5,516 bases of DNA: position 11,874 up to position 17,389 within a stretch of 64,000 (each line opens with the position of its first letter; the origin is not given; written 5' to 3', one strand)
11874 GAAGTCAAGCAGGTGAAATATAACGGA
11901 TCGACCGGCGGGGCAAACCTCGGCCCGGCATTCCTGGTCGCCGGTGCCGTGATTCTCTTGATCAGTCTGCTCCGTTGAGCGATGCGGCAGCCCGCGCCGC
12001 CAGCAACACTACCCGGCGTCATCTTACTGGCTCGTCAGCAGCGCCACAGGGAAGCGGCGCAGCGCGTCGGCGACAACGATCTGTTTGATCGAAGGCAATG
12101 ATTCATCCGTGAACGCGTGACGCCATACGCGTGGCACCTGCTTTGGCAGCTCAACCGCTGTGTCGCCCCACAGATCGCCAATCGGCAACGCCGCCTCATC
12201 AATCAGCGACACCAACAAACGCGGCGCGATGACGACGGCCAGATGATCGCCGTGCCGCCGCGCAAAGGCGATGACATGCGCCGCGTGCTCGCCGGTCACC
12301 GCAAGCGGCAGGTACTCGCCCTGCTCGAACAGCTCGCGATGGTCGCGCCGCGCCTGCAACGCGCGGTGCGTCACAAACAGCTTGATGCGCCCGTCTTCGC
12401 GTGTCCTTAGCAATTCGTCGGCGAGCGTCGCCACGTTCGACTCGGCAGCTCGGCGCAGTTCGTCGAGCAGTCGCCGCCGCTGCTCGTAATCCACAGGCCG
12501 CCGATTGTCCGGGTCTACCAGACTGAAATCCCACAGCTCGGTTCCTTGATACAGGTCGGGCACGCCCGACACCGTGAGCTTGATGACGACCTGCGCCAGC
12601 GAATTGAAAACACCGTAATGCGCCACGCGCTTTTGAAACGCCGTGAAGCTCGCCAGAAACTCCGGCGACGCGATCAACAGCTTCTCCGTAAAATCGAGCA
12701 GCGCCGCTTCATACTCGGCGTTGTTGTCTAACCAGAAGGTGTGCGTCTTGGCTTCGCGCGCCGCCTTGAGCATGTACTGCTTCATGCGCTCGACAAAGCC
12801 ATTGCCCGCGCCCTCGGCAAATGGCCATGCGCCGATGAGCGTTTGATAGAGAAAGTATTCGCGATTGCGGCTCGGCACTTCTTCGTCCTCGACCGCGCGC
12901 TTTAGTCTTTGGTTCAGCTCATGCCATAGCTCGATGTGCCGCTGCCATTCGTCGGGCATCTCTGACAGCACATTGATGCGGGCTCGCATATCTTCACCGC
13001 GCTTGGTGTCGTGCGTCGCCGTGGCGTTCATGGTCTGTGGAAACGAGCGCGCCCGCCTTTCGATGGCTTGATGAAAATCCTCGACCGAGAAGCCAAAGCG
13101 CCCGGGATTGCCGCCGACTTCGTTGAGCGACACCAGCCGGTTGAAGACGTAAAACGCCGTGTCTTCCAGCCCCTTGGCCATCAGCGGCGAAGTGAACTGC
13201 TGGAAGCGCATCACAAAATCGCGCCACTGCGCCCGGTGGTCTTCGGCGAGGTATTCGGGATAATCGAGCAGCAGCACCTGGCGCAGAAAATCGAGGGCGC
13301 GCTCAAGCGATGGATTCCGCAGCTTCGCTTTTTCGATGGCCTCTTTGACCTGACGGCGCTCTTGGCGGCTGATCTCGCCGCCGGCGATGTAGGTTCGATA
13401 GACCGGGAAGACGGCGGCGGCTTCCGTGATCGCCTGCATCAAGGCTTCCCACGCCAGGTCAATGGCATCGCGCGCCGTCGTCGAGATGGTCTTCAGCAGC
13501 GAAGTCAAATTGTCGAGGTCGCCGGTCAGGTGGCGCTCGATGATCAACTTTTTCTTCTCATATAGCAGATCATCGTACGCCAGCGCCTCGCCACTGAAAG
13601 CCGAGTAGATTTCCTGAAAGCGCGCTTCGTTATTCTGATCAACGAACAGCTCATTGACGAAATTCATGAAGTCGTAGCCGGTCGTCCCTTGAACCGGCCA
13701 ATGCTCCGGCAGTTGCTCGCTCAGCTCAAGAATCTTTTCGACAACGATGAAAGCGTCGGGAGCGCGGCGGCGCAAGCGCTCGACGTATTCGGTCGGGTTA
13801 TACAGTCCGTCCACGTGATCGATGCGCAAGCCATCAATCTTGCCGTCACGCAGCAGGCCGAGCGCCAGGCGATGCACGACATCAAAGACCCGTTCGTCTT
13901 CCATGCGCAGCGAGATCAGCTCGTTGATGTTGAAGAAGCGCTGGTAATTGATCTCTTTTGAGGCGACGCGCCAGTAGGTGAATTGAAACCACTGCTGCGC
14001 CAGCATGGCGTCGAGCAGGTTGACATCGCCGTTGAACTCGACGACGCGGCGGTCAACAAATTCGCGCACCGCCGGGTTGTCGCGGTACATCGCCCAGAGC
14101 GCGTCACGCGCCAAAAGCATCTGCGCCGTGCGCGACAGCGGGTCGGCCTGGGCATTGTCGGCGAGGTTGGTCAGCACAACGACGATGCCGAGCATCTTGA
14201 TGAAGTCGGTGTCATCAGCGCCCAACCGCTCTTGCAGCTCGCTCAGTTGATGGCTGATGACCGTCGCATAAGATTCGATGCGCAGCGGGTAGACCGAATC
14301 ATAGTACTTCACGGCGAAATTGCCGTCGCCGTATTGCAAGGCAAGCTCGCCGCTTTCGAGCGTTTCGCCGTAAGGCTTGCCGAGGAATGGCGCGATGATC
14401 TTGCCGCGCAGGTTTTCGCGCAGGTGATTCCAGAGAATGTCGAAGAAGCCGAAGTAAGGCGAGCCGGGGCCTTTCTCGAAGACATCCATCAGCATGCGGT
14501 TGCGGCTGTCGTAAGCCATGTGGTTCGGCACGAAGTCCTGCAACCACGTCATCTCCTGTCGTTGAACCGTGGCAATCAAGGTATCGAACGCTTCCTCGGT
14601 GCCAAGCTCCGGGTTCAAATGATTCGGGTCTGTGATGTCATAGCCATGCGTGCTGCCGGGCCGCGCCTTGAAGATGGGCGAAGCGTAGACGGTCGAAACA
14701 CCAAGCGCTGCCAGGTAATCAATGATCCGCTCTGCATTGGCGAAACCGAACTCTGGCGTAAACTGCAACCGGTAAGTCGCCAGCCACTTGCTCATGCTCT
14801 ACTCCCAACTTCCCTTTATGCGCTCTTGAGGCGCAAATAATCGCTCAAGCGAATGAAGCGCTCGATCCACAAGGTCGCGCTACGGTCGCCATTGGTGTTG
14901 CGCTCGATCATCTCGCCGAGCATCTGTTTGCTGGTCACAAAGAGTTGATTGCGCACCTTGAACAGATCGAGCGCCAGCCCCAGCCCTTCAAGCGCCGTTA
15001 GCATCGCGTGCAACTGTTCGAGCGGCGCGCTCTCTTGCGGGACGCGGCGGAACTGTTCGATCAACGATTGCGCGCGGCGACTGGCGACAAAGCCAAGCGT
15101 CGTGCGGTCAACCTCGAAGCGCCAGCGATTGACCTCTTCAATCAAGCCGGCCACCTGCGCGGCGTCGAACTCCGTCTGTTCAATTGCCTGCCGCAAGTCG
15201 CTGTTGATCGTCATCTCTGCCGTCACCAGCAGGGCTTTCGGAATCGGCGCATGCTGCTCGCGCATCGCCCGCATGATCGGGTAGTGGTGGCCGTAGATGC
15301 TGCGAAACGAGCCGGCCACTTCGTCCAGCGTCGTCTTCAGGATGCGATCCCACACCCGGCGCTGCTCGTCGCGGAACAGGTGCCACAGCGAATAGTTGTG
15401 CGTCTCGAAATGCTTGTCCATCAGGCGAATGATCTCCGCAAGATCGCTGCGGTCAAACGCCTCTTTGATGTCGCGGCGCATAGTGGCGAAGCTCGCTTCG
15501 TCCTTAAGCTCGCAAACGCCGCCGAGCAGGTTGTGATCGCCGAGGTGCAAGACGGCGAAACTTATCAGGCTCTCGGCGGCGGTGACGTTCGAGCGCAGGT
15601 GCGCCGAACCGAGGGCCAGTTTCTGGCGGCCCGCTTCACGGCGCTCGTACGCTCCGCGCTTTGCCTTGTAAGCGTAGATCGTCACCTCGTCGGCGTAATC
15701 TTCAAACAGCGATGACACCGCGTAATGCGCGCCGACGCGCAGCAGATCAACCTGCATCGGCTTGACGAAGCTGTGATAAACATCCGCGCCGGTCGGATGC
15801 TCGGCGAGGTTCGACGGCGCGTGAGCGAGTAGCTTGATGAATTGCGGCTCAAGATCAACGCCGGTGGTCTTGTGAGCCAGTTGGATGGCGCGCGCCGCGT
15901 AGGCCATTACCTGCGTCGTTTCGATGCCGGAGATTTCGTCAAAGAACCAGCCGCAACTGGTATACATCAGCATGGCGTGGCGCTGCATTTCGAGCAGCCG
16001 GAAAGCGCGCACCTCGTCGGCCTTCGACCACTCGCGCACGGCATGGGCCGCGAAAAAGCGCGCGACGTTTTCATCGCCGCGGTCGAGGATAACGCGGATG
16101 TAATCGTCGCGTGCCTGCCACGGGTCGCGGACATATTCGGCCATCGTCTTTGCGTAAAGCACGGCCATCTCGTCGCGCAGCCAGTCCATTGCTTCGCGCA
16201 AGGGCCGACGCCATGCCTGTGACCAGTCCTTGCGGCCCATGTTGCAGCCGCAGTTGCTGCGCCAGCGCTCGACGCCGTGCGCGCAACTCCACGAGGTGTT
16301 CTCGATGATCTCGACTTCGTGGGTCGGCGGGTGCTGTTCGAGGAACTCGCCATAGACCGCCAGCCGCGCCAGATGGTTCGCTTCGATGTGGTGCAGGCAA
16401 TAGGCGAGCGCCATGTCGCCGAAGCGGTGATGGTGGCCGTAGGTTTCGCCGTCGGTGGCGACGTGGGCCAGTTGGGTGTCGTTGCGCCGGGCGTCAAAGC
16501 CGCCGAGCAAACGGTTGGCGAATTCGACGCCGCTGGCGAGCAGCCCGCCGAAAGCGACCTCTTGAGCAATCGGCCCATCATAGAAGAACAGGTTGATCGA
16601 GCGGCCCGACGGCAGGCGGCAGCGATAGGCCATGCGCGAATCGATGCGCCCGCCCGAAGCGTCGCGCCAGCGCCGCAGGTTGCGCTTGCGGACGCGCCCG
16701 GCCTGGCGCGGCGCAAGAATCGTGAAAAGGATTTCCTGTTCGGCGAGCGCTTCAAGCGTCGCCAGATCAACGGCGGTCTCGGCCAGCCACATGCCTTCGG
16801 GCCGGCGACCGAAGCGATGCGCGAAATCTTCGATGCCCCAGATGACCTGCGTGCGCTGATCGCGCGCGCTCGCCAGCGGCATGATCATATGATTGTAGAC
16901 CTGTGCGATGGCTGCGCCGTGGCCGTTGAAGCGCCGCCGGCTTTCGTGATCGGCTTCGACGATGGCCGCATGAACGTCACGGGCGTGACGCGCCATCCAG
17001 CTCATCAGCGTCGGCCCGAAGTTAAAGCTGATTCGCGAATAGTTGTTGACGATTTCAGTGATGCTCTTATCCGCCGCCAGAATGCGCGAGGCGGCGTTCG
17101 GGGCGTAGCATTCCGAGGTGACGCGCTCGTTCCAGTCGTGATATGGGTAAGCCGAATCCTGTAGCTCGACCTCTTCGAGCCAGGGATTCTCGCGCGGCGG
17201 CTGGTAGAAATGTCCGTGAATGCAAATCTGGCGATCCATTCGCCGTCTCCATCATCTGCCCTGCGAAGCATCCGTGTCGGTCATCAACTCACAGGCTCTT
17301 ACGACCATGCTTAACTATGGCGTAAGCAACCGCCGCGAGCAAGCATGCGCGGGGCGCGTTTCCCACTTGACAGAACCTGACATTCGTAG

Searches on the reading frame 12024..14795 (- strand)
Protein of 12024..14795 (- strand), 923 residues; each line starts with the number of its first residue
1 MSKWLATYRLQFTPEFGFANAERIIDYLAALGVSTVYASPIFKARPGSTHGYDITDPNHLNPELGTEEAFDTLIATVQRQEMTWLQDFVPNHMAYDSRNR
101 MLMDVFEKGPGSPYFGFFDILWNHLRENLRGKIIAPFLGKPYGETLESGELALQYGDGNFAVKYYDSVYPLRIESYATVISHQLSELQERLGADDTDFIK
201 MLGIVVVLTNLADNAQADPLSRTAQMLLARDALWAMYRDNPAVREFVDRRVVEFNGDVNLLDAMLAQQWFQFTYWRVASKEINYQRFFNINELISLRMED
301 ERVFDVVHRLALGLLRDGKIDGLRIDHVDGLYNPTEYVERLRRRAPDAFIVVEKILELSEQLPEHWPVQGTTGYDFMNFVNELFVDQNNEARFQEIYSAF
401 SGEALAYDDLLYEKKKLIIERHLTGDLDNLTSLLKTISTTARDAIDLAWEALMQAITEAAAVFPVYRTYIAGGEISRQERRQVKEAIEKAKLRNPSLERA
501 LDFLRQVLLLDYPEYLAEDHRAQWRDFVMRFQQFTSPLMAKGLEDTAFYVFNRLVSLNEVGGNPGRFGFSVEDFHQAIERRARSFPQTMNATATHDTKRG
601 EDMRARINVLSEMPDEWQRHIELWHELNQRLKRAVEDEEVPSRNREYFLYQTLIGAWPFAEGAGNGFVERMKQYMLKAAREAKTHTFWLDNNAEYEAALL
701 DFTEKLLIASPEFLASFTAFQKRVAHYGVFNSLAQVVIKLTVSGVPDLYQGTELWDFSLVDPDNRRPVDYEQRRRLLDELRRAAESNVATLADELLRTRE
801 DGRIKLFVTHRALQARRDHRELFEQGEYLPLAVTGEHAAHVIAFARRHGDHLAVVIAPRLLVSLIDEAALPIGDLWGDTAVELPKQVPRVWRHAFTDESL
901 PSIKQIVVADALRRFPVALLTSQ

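Call 27: search_protein_families(library=pfam, proteins=[window:12024-14795:-], max_evalue=0.00001)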
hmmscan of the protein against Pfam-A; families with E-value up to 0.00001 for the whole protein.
window:12024-14795:- (923 aa): 1 family
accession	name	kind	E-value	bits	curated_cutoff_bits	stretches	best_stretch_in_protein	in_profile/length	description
PF00128.31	Alpha-amylase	-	6.2e-21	75.6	22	1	25-97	25-96/446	Alpha amylase, catalytic domain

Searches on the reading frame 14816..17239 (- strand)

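Call 27: search_protein_families(library=pfam, proteins=[window:14816-17239:-], max_evalue=0.00001)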
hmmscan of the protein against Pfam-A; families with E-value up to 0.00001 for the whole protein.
window:14816-17239:- (807 aa): 2 families
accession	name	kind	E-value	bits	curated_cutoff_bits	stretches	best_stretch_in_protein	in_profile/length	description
PF12055.13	DUF3536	-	1.8e-120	402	25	1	339-622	1-284/284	Domain of unknown function (DUF3536)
PF03065.20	Glyco_hydro_57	-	2e-13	50.8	21.2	1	109-310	104-289/291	Glycosyl hydrolase family 57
